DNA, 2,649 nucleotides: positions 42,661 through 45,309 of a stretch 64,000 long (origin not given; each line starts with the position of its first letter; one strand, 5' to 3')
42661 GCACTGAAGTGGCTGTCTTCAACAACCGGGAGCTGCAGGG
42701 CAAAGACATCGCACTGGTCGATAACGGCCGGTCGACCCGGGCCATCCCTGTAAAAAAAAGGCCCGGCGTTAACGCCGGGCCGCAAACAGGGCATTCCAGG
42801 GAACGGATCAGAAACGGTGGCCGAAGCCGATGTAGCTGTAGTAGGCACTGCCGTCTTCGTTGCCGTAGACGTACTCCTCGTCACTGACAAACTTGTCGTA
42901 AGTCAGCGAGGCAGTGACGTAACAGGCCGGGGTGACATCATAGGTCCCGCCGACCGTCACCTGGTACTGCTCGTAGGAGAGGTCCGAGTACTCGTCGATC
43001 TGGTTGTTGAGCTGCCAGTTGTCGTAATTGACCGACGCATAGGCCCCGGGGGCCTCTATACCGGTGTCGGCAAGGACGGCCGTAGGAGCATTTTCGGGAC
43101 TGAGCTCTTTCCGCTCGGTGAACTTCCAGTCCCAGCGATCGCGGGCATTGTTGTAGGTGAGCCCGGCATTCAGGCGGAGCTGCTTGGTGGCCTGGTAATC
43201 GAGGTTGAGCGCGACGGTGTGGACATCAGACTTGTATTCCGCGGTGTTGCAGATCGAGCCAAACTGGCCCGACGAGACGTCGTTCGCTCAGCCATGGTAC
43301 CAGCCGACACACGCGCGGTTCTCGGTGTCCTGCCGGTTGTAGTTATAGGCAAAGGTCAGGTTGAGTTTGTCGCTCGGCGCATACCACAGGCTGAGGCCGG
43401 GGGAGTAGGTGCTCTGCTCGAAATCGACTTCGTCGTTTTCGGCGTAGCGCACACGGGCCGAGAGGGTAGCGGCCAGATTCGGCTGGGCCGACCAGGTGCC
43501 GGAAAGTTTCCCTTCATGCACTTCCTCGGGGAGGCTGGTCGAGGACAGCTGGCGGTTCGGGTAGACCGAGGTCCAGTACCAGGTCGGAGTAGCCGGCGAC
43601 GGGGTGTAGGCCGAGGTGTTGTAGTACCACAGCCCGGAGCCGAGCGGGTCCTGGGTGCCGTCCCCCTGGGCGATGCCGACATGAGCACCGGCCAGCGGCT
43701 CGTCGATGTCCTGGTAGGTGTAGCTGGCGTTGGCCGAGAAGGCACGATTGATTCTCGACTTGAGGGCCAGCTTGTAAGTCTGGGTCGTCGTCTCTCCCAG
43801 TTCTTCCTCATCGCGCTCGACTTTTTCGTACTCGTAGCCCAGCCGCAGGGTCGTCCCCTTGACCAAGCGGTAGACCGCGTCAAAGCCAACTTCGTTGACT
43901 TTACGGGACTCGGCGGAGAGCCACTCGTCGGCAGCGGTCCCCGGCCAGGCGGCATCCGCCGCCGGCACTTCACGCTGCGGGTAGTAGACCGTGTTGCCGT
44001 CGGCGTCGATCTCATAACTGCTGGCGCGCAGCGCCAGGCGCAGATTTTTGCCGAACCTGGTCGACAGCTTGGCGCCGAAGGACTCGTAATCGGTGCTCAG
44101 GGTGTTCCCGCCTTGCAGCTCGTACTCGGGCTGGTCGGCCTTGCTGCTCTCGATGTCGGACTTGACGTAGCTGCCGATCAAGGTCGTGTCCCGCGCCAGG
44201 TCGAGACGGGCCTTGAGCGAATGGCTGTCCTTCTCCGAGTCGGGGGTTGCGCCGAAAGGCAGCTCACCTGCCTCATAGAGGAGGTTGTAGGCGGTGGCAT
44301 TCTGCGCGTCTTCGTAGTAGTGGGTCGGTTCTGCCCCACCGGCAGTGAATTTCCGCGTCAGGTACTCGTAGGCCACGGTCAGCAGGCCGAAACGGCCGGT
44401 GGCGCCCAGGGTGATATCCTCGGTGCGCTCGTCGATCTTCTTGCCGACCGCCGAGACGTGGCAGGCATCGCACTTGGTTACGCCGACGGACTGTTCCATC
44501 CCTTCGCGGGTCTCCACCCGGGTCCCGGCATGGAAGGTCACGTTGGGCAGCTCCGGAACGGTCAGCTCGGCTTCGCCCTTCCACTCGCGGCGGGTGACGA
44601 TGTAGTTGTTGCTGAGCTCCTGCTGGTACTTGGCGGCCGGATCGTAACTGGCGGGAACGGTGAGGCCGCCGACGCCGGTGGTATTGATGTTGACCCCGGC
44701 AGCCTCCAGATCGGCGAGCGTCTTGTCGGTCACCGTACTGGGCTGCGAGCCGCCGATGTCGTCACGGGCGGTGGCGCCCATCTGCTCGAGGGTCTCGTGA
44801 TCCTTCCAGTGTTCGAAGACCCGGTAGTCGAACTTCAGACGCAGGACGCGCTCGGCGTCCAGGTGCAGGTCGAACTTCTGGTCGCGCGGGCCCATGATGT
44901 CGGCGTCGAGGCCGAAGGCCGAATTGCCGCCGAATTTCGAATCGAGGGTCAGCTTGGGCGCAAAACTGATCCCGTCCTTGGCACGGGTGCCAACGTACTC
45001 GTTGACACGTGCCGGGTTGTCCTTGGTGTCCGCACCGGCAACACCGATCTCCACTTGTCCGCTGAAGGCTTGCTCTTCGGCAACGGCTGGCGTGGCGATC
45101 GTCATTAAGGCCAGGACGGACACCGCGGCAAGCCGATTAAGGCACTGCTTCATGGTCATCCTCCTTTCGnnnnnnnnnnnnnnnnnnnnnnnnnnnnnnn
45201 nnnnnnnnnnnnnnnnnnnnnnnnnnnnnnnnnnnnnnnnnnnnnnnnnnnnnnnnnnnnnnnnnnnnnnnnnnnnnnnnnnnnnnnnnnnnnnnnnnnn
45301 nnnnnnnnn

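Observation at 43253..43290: In-frame UGA inside an MtrB/PioB-type outer-membrane barrel, followed by a SECIS-like hairpin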

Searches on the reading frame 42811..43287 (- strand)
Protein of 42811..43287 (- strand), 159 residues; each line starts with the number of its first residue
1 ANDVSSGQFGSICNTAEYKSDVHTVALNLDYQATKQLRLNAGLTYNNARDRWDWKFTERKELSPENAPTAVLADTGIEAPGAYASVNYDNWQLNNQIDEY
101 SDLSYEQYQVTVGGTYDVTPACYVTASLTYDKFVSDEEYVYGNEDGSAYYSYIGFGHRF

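Call 8: search_protein_families(library=ncbifam, proteins=[window:42811-43287:-], max_evalue=0.01)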
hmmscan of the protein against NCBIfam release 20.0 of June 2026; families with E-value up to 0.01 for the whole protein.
window:42811-43287:- (159 aa): 1 family
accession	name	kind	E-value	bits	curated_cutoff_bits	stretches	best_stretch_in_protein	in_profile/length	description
TIGR03509.1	OMP_MtrB_PioB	subfamily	0.0015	17.1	240.05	0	13-58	584-628/662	MtrB/PioB family decaheme-associated outer membrane protein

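Call 24: search_protein_representatives(protein=window:42811-43287:-)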
Query: 159 residues. Proteins with E-value up to 0.001 (for the whole library): 43; up to 1e-10: 13; up to 1e-30: 3. The best 43 are listed.
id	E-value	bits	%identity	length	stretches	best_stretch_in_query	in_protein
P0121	2.4e-38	147.7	57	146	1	22-159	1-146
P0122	2.8e-31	124.8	48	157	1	9-159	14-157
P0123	4.9e-31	123.9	56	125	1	29-159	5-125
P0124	2.4e-23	98.9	54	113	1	34-158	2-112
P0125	2.3e-21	92.5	69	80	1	1-62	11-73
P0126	7.1e-18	81.2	57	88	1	85-159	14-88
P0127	8.7e-18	80.9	43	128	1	16-159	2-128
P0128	8.5e-16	74.4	41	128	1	22-159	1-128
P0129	3.1e-14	69.3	51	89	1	88-159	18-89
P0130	2.9e-12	62.9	67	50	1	111-159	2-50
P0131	4.2e-12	62.4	47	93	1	96-159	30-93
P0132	5.6e-12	62.0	36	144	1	6-156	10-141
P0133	2.4e-11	59.9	37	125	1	35-159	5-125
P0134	5.3e-10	55.6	37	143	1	5-159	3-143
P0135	1.4e-09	54.2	43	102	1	95-159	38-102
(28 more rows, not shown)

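Call 73: find_encoding_contigs(protein=P0125, flank=2500, max_places=3)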
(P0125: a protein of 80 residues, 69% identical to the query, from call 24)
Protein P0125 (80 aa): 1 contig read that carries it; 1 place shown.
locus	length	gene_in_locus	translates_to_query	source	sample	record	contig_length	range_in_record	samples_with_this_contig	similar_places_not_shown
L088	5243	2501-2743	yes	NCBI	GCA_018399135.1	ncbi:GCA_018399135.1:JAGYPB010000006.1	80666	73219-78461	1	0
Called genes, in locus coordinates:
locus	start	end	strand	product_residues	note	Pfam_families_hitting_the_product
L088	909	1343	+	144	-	-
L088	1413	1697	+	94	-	-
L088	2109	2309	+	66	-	-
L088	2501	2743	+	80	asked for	-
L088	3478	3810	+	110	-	-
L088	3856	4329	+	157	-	PF02613:Nitrate_red_del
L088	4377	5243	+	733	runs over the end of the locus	PF04879:Molybdop_Fe4S4, PF00384:Molybdopterin, PF01568:Molydop_binding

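Call 78: predict_structure(alignment_id=A4)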
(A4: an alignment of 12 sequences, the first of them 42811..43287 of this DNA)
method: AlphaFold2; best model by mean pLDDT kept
length: 159 residues; sequences in the alignment: 12
mean_pLDDT: 73.7   pTM: 0.53
mean pLDDT of the five models: 73.7, 71.1, 69.0, 68.9, 68.7
residues with pLDDT >= 90: 55; 70-90: 39; 50-70: 31; < 50: 34
segments of 3 or more residues with pLDDT < 50: 1-7, 62-88
pLDDT, mean of each block of 10 residues (from residue 1): 44 72 91 94 90 70 48 43 48 65 81 94 94 75 80 91
secondary structure, 60 per line:
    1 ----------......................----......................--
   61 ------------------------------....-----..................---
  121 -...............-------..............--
elements in order: E11-32 E37-58 H91-94 E100-117 E122-136 E144-157
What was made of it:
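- On MtrB/PioB outer-membrane barrel (Pfam PF11854): The C-terminal piece adds five strands (call 78).
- The C-terminal piece is predicted as five strands (call 78).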

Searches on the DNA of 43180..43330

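Call 59: search_rna_families(source=window, start=43180, end=43330, threshold=evalue, max_evalue=10, show_alignments=2)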
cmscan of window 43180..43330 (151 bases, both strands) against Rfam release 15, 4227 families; matches with E-value up to 10: 0.
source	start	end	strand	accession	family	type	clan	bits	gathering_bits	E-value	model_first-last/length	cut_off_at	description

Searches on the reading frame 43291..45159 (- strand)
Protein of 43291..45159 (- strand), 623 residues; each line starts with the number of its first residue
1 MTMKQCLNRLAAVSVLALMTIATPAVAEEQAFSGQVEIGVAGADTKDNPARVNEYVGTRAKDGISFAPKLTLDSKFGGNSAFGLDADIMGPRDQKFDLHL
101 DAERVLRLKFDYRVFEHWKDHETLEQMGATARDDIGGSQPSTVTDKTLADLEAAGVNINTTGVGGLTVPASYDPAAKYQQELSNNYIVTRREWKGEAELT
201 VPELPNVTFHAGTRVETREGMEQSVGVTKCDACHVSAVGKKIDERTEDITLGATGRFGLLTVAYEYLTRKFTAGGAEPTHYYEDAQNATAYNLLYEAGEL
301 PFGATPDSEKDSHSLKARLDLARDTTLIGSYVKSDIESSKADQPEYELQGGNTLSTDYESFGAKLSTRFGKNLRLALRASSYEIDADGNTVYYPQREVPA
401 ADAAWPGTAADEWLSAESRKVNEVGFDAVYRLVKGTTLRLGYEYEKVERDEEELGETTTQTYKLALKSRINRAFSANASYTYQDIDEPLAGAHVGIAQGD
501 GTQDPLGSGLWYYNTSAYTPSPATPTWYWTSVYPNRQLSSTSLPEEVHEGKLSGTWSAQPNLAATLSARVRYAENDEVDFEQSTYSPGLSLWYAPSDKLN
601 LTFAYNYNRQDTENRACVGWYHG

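Call 8: search_protein_families(library=ncbifam, proteins=[window:43291-45159:-], max_evalue=0.01)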
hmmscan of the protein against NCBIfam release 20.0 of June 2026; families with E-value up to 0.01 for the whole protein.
window:43291-45159:- (623 aa): 3 families
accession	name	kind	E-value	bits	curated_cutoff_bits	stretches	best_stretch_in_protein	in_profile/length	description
NF041027.1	GSU2204_Se_pt_1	equivalog_domain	3.2e-190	633.8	350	1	15-623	2-580/580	GSU2204 family CXXCH-containing (seleno)protein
TIGR03509.1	OMP_MtrB_PioB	subfamily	3e-09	35.9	240.05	1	363-483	303-419/662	MtrB/PioB family decaheme-associated outer membrane protein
TIGR03016.1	pepcterm_hypo_1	hypoth_equivalog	1.6e-05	24.1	90.85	1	420-487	390-457/477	TIGR03016 family PEP-CTERM system-associated outer membrane protein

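Call 21: find_related_loci(query=window:43291-45159:-, collection=genome_contigs, flank=6000)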
Query window:43291-45159:- (623 aa) in genome_contigs; peptide patterns used: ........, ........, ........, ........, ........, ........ (x = any residue, [..] = any of these).
55 stretches matched a pattern; 5 encode a relative of the query (tblastn E <= 1e-3); 5 distinct loci.
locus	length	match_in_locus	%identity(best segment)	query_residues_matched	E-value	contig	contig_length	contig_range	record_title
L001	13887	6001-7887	66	1-623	0e+0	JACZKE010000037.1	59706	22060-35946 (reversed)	MAG: Desulfuromonadales bacterium isolate MAG37 geobacteraceae_1_contig_551224, whole genome shotgun sequence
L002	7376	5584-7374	57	25-617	0e+0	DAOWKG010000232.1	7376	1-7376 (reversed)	MAG TPA_asm: Desulfuromonadaceae bacterium isolate CSMAG_2089 CSMAG_2089_k141_2334328_length_7376_cov_23.0000, whole gen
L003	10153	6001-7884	54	1-623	0e+0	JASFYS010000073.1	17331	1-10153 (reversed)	MAG: Desulfuromusa sp. isolate MAY_MAG_00005 ALL_000000002966, whole genome shotgun sequence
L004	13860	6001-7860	67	1-623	0e+0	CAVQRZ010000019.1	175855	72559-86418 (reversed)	MAG: uncultured delta proteobacterium isolate MFD09779.bin.2.233 genome assembly, contig: contig_33011, whole genome sho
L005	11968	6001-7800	53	22-623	0e+0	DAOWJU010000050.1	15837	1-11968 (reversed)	MAG TPA_asm: Desulfuromonadales bacterium isolate CSMAG_2077 CSMAG_2077_k141_1579218_length_15837_cov_22.0000, whole gen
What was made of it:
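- On Bacterial SelB/SECIS-dependent selenoprotein gene: The rest of the genome is not available, and the single genome-collection scan was already used (call 21).
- Closest known: GSU2204. Different: This is another member, from an uncultured Desulfuromonadales-like organism with 67% G+C (nearest named relatives in call 21).
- Tried and rejected: The single genome-collection scan was run with one protein and returned only 5 loci (call 21).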

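Call 27: find_related_loci(query=A1, collection=metagenome_contigs, flank=3000)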
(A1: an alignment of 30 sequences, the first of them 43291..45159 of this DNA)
Query A1 (623 aa) in metagenome_contigs; peptide patterns used: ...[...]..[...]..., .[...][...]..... (x = any residue, [..] = any of these).
215 stretches matched a pattern; 95 encode a relative of the query (tblastn E <= 1e-3); the best 80 are kept; 80 distinct loci.
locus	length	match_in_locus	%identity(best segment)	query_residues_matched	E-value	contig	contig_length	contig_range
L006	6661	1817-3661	66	10-623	0e+0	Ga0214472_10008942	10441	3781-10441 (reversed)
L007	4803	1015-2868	65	1-623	0e+0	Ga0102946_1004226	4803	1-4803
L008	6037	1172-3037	65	1-623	0e+0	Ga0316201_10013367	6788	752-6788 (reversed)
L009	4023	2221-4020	65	1-605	0e+0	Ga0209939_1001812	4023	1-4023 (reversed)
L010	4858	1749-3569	64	19-623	0e+0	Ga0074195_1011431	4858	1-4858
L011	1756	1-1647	69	91-623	0e+0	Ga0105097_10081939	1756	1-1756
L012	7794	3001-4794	62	22-623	0e+0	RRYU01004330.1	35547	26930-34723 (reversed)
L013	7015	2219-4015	58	25-623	0e+0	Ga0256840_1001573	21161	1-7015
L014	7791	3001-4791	59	22-623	0e+0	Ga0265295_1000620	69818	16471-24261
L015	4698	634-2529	58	1-623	0e+0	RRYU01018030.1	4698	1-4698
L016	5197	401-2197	55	10-623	0e+0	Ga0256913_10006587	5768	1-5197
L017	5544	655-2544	53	25-623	0e+0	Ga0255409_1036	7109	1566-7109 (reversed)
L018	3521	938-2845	53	32-623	0e+0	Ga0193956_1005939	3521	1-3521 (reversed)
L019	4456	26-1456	65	157-623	0e+0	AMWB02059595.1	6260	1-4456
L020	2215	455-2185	53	24-623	0e+0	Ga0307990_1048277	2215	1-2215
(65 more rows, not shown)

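Call 50: predict_structure(alignment_id=A1)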
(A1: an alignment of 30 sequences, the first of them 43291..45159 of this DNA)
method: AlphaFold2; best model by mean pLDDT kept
length: 623 residues; sequences in the alignment: 30
mean_pLDDT: 69.4   pTM: 0.63
mean pLDDT of the five models: 69.4, 69.3, 68.4, 66.1, 55.4
residues with pLDDT >= 90: 149; 70-90: 187; 50-70: 139; < 50: 148
segments of 3 or more residues with pLDDT < 50: 1-32, 36-66, 122-140, 224-230, 493-500, 504-538, 614-623
pLDDT, mean of each block of 10 residues (from residue 1): 31 39 33 45 38 37 46 59 69 73 78 72 42 35 64 69 60 73 67 88 85 87 49 55 86 90 94 72 56 56 75 95 91 90 64 86 93 94 86 70 59 76 96 91 92 81 94 92 84 48 49 40 40 43 85 90 90 81 86 77 77 47 27
secondary structure, 60 per line:
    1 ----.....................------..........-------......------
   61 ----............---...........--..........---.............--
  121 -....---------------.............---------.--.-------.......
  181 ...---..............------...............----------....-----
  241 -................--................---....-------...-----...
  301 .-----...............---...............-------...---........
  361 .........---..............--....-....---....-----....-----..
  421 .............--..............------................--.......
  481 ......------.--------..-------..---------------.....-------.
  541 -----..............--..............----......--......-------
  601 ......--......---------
elements in order: H5-25 E32-41 H49-54 E65-76 E80-90 E93-102 E106-118 H122-125 E141-144 H145-153 H174-183 E187-200 E207-221 E232-235 E242-257 E260-275 E279-282 E298-301 E307-321 E325-339 E347-349 E353-369 E373-386 E389-392 H394-397 H401-404 E410-413 E419-433 E436-449 E456-471 E474-486 H528-532 E546-559 E562-575 E580-585 E588-593 E601-606 E609-614
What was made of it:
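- Tried and rejected: The two halves were modelled separately instead (calls 50, 78).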

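Call 54: fold_search(model_id=the predicted structure, library=pdb)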
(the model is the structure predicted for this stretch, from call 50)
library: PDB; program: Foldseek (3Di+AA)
matches with E <= 10: 768; with E <= 0.001: 188
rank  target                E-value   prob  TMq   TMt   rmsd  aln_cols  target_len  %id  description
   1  6r2q_B                7.5e-13  1.00  0.61  0.58   7.8       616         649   13  Structure of the Mtr complex (released 2020-04-22)
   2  5fp1                  1.1e-08  1.00  0.38  0.35  13.5       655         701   12  Crystal structure of the siderophore receptor PiuA from Acinetobacter baumannii (released 2016-05-11)
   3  6bpn                  4.4e-08  1.00  0.37  0.36  13.6       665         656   11  The crystal structure of the Ferric-Catecholate import receptor Fiu from E. coli K12: Open form (C2221) (released 2018-11-28)
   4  9a3c_MODEL_1_A        4.4e-08  1.00  0.40  0.34  13.6       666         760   13  Model of E. coli Fiu by in-cell photo-crosslinking MS and deep learning (released 2023-02-24)
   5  6h7v_A                4.4e-08  1.00  0.39  0.37  15.0       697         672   11  Crystal structure of BauA, the Ferric preacinetobactin receptor from Acinetobacter baumannii (released 2018-10-10)
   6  6h7f_A                1.5e-07  1.00  0.40  0.37  14.8       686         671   12  Crystal structure of BauA, the Ferric preacinetobactin receptor from Acinetobacter baumannii in complex with Fe3+-Prea (released 2018-10-10)
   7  9c4o                  1.7e-07  1.00  0.42  0.40  14.1       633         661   11  Cryo-EM structure of PqqU with ligand PQQ (released 2024-06-19)
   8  5fok_A                1.7e-07  1.00  0.36  0.34  14.6       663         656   10  Crystal structure of the siderophore receptor PiuA from Pseudomonas aeruginosa (released 2016-05-11)
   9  9ex3_A                1.8e-07  1.00  0.40  0.38  11.5       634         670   13  Ferric-mycobactin receptor (FemA) in complex with dihydroaeruginoic acid (released 2025-02-26)
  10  6bpm_A                2.2e-07  1.00  0.42  0.38  12.4       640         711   12  The crystal structure of the Ferric-Catecholate import receptor Fiu from K12 E. coli: Closed form (C21) (released 2018-11-28)
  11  5nec_B                2.3e-07  1.00  0.35  0.34  10.4       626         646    9  Crystal structure of the siderophore receptor PiuD from Pseudomonas aeruginosa (released 2018-02-07)
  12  6h7v_B                2.9e-07  1.00  0.39  0.37  15.0       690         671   10  Crystal structure of BauA, the Ferric preacinetobactin receptor from Acinetobacter baumannii (released 2018-10-10)
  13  4rdr                  3.3e-07  1.00  0.41  0.37  13.5       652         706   10  Structure of the bacterial Zn-transporter ZnuD from Neisseria meningitidis (locked conformation bound to zinc and cadmiu (released 2015-08-19)
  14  5fok_B                7.3e-07  1.00  0.38  0.37  11.6       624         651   12  Crystal structure of the siderophore receptor PiuA from Pseudomonas aeruginosa (released 2016-05-11)
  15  7omm_A                7.3e-07  1.00  0.28  0.26  17.1       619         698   10  Cryo-EM structure of N. gonorhoeae LptDE in complex with ProMacrobodies (MBPs have not been built de novo) (released 2022-05-04)
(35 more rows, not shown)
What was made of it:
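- On MtrB/PioB outer-membrane barrel (Pfam PF11854): Its best PDB match is 6R2Q_B, with E 7.5e-13 and TM 0.61/0.58 (calls 50, 54).
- MtrB (6R2Q_B) is the best PDB fold match, with E 7.5e-13 and TM 0.61 (call 54).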
